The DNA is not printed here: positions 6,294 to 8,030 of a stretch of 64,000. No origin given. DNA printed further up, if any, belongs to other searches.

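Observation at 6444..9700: Four-gene operon: two paralogous small winged-helix proteins, a NurA-like nuclease and a HerA/DUF87-like ATPase, with no Mre11/Rad50 nearby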

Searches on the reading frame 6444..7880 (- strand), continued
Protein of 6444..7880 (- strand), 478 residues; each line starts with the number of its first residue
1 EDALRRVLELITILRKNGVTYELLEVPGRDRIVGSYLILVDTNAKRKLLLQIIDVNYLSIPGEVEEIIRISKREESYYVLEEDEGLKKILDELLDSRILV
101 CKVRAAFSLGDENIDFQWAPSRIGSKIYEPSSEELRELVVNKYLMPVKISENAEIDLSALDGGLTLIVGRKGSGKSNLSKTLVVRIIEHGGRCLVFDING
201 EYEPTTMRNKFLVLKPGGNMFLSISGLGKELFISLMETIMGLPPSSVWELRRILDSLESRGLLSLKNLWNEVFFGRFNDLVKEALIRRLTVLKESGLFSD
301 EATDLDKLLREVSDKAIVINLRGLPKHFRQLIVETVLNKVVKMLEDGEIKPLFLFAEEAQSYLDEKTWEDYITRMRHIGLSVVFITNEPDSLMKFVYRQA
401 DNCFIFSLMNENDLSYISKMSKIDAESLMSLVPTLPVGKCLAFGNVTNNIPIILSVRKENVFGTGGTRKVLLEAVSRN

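Call 48: find_related_loci(query=A8, collection=genome_contigs, flank=10000)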
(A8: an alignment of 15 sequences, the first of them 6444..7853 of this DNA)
Query A8 (469 aa) in genome_contigs; peptide patterns used: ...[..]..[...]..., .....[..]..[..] (x = any residue, [..] = any of these).
599 stretches matched a pattern (row limit reached: there are more); 305 encode a relative of the query (tblastn E <= 1e-3); the best 80 are kept; 80 distinct loci.
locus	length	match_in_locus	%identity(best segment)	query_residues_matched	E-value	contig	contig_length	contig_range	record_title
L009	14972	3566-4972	96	1-469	0e+0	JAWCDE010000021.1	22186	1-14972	MAG: Thermoproteota archaeon isolate JZ-1_201912_bins_38 JZ-1_201912_bins_38_scaffold_21, whole genome shotgun sequence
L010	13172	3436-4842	93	1-469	0e+0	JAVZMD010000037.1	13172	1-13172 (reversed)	MAG: Thermoproteota archaeon isolate DRTY-6_201907_bins_82 DRTY-6_201907_bins_82_scaffold_37, whole genome shotgun seque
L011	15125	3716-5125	90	1-469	0e+0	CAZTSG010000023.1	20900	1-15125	MAG TPA_asm: uncultured Nitrososphaerota archaeon isolate SRP104967_co1_30 genome assembly, contig: NODE_851_length_2090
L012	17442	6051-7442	81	1-463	0e+0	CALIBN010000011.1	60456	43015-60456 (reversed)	MAG: uncultured archaeon isolate S1_Bin_MAXBIN__053_sub_1 genome assembly, contig: c_000000024146, whole genome shotgun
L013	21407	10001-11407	81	1-469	0e+0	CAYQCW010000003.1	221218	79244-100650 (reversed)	MAG TPA_asm: uncultured Nitrososphaerota archaeon isolate binchicken_co40_87 genome assembly, contig: NODE_64_length_221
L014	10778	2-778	83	206-463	8e-143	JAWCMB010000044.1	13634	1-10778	MAG: Thermoproteota archaeon isolate JZ-2_201705_bins_26 JZ-2_201705_bins_26_scaffold_44, whole genome shotgun sequence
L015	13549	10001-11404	41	1-459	3e-115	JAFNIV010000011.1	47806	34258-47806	MAG: Candidatus Brockarchaeota archaeon isolate DRTY-1.bins.18 NODE_11_length_47806_cov_16.574676, whole genome shotgun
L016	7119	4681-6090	40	1-459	5e-107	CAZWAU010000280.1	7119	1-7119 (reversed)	MAG TPA_asm: uncultured Nitrososphaerota archaeon isolate SRP231805_co4_130 genome assembly, contig: k141_451017, whole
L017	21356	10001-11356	40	1-459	1e-105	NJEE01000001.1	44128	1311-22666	MAG: Candidatus Bathyarchaeota archaeon ex4484_205 ex4484_205_scaffold_51_length_44128__count_6155, whole genome shotgun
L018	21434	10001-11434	39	1-459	8e-100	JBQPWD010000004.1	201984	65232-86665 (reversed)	MAG: Candidatus Bathyarchaeota archaeon isolate SZTDM_202302_bins_159 SZTDM_202302_bins_159_scaffold_4, whole genome sho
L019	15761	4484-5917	38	2-460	1e-98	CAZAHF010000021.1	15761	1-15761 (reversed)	MAG TPA_asm: uncultured Candidatus Bathyarchaeia archaeon isolate binchicken_co184_336 genome assembly, contig: NODE_665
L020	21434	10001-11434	38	2-460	5e-97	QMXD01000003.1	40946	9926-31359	MAG: Candidatus Hecatellales archaeon isolate B76_G16 B76_Guay16_scaffold_00252, whole genome shotgun sequence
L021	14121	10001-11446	38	1-465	7e-96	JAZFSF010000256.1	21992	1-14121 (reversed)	MAG: Candidatus Bathyarchaeia archaeon isolate BS1bin.30 BS1bin.30_256, whole genome shotgun sequence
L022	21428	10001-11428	35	1-459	3e-95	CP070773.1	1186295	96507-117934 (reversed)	MAG: Candidatus Bathyarchaeota archaeon isolate bin22 chromosome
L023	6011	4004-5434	38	2-459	3e-95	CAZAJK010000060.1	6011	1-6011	MAG TPA_asm: uncultured Candidatus Bathyarchaeia archaeon isolate SRP141552_co1_237 genome assembly, contig: NODE_6880_l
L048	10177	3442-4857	37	4-459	1e-89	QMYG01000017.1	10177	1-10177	MAG: Candidatus Bathyarchaeota archaeon isolate B24_G1 B24_Guay1_scaffold_02743, whole genome shotgun sequence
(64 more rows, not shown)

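Call 60: search_protein_families(library=ncbifam, proteins=[L048:3436-4923:+, L048:7416-9047:+, L048:5978-7432:+, L048:5418-5906:+, L018:10001-11434:+, L048:2363-3439:+], max_evalue=0.001)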
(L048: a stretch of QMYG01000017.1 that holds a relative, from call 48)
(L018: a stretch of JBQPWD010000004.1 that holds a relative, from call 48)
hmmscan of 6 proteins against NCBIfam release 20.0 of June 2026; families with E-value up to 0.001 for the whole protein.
L048:3436-4923:+ (495 aa): 5 families
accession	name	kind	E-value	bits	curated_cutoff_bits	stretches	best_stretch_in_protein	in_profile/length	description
NF053655.1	CedD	equivalog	7.1e-12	44.8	600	1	135-437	199-502/527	DNA-translocating ATPase CedD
NF042943.1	HerA_antiphage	equivalog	4e-10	38.9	800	1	324-454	398-542/566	anti-phage-associated helicase HerA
NF040937.1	HerA_Thermprot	equivalog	8.4e-09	34.3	800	0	18-197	20-182/487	DNA double-strand break repair helicase HerA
NF040819.1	helicase_HerA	equivalog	2e-08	33.2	970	1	120-204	119-206/561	DNA double-strand break repair helicase HerA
NF045971.1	conju_CD1110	equivalog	0.00025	19.4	325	0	146-205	406-466/752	VirB4-like conjugal transfer ATPase, CD1110 family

L048:7416-9047:+ (543 aa): 9 families
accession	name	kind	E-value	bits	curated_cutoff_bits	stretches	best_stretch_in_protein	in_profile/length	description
NF040819.1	helicase_HerA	equivalog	1.8e-68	231.4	970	2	377-530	400-550/561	DNA double-strand break repair helicase HerA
NF040937.1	HerA_Thermprot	equivalog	1.9e-57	194.8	800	2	334-517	299-482/487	DNA double-strand break repair helicase HerA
NF042944.1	HerA_antiphage_2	equivalog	3.8e-32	111.8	850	1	376-516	424-562/576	anti-phage-associated helicase HerA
NF042943.1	HerA_antiphage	equivalog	3.1e-28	98.7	800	1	343-502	395-555/566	anti-phage-associated helicase HerA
NF053655.1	CedD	equivalog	5.1e-24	84.8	600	2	333-497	371-526/527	DNA-translocating ATPase CedD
NF033849.1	ser_rich_anae_1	subfamily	1.8e-14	52.1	650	1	329-461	961-1102/1163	serine-rich protein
TIGR02746.1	TraC-F-type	equivalog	9e-09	33.8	567.05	1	169-428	434-683/800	type IV secretion system protein TraC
TIGR03743.1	SXT_TraD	subfamily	6.7e-07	28.1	366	1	154-210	164-220/636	conjugative transfer system coupling protein TraD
NF045975.1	VirB4_plasma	equivalog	2.9e-06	25.3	590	1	169-216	519-566/894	Mbov_0397 family ICE element conjugal transfer ATPase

L048:5978-7432:+ (484 aa): 1 family
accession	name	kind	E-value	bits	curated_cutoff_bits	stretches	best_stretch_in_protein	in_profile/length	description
NF041032.1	NurA_Pyro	equivalog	0.0001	21.3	650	1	49-178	22-127/450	DNA double-strand break repair nuclease NurA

L048:5418-5906:+ (162 aa): 0 families

L018:10001-11434:+ (478 aa): 5 families
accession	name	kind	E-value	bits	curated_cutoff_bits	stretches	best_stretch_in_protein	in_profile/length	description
NF053655.1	CedD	equivalog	3.8e-14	52.3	600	1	164-467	226-526/527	DNA-translocating ATPase CedD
NF040819.1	helicase_HerA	equivalog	5.9e-12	44.9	970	1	17-320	22-310/561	DNA double-strand break repair helicase HerA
NF042943.1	HerA_antiphage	equivalog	5.1e-09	35.2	800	1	138-201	134-199/566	anti-phage-associated helicase HerA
NF040937.1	HerA_Thermprot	equivalog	3.7e-07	28.9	800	1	149-475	131-470/487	DNA double-strand break repair helicase HerA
NF047389.1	ATPase_Sll1717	subfamily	5.8e-05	22.4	75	1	156-328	26-189/454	P-loop ATPase, Sll1717 family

L048:2363-3439:+ (358 aa): 0 families

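Call 61: search_protein_families(library=pfam, proteins=[L048:7416-9047:+, L048:5978-7432:+, L048:5418-5906:+, L048:41-643:+, L048:4877-5311:-], max_evalue=0.001)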
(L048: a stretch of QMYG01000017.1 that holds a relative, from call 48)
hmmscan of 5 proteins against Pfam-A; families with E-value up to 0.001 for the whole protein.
L048:7416-9047:+ (543 aa): 3 families
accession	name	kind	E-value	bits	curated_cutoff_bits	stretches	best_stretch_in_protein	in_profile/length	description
PF01935.23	DUF87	-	2.4e-37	129.6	23.2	1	144-368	1-220/220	Helicase HerA, central domain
PF05872.18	HerA_C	-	0.00012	21.3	22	0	154-213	10-69/502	Helicase HerA-like C-terminal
PF00004.35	AAA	-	0.00032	21.6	21.2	0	364-446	45-128/131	ATPase family associated with various cellular activities (AAA)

L048:5978-7432:+ (484 aa): 1 family
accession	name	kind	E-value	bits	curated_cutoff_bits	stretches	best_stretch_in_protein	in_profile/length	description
PF09376.16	NurA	-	1.1e-14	55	21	1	88-450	2-253/254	NurA domain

L048:5418-5906:+ (162 aa): 0 families

L048:41-643:+ (200 aa): 1 family
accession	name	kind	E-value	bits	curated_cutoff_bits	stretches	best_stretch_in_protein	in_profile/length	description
PF01380.27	SIS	-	6.4e-25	87.9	25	1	62-191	2-129/131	SIS domain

L048:4877-5311:- (144 aa): 2 families
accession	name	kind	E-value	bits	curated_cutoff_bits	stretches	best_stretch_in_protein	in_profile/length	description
PF00293.34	NUDIX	-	9.5e-24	84.4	21.1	1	11-135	4-132/134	NUDIX domain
PF14815.12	NUDIX_4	-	3.2e-09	37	35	1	13-135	2-112/113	NUDIX domain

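Call 92: search_protein_families(library=phrogs, proteins=[window:6444-7853:-], max_evalue=0.01)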
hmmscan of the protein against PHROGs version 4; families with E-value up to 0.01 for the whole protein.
window:6444-7853:- (469 aa): 3 families
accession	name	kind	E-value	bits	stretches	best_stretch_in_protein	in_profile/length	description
phrog_2666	-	head and packaging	2.1e-19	70.6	2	306-420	386-505/555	terminase large subunit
phrog_7035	-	unknown function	2.2e-19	70.4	2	294-448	435-606/969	-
phrog_5156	-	unknown function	1.6e-06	27.5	1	293-385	605-704/824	-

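Call 95: find_encoding_contigs(protein=P0063, flank=3000, max_places=10)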
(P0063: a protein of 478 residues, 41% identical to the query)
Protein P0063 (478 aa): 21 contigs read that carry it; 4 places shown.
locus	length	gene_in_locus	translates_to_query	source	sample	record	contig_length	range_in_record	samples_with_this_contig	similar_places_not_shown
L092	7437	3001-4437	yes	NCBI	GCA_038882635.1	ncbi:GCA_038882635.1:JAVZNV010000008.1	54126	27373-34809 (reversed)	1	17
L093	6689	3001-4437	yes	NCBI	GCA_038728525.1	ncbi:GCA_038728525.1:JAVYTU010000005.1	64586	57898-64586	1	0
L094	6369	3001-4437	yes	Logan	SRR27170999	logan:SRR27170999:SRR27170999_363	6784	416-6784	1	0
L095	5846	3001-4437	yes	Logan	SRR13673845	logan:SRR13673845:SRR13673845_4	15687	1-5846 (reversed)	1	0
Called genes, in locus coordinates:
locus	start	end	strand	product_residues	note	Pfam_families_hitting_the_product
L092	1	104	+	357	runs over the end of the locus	PF00579:tRNA-synt_1b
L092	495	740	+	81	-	PF01037:AsnC_trans_reg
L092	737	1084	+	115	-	PF01849:NAC, PF19026:UBA_HYPK (faint)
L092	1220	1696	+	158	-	-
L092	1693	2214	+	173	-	-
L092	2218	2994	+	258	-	-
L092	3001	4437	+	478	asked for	PF01935:DUF87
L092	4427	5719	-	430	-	PF03952:Enolase_N, PF00113:Enolase_C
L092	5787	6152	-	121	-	-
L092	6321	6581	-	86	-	-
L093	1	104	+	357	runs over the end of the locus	PF00579:tRNA-synt_1b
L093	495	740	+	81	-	PF01037:AsnC_trans_reg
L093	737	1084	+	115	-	PF01849:NAC, PF19026:UBA_HYPK (faint)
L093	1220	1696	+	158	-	-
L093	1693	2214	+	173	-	-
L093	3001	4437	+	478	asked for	PF01935:DUF87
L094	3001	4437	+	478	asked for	PF01935:DUF87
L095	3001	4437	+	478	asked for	PF01935:DUF87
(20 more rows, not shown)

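Call 96: find_encoding_contigs(protein=P0036, flank=3000, max_places=10)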
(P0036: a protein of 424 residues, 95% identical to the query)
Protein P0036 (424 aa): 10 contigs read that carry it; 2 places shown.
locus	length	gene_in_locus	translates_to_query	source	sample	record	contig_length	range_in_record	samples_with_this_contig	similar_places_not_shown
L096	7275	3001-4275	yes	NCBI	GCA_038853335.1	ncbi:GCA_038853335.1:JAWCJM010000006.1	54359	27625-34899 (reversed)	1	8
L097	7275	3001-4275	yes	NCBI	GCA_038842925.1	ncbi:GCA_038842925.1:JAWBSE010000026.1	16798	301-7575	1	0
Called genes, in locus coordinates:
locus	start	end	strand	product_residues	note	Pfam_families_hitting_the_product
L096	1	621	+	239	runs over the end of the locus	-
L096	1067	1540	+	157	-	-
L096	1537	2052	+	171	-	-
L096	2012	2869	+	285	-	-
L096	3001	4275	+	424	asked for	PF01935:DUF87, PF10412:TrwB_AAD_bind (faint)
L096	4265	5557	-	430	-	PF03952:Enolase_N, PF00113:Enolase_C, PF13378:MR_MLE_C (weak)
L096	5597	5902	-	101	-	-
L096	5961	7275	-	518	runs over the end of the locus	PF02518:HATPase_c, PF13589:HATPase_c_3 (weak), PF09239:Topo-VIb_trans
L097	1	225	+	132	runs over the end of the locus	-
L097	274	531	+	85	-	-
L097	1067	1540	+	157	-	-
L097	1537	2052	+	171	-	-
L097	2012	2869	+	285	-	-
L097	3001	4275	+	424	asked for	PF01935:DUF87, PF10412:TrwB_AAD_bind (faint)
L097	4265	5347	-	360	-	PF03952:Enolase_N, PF00113:Enolase_C, PF13378:MR_MLE_C (weak)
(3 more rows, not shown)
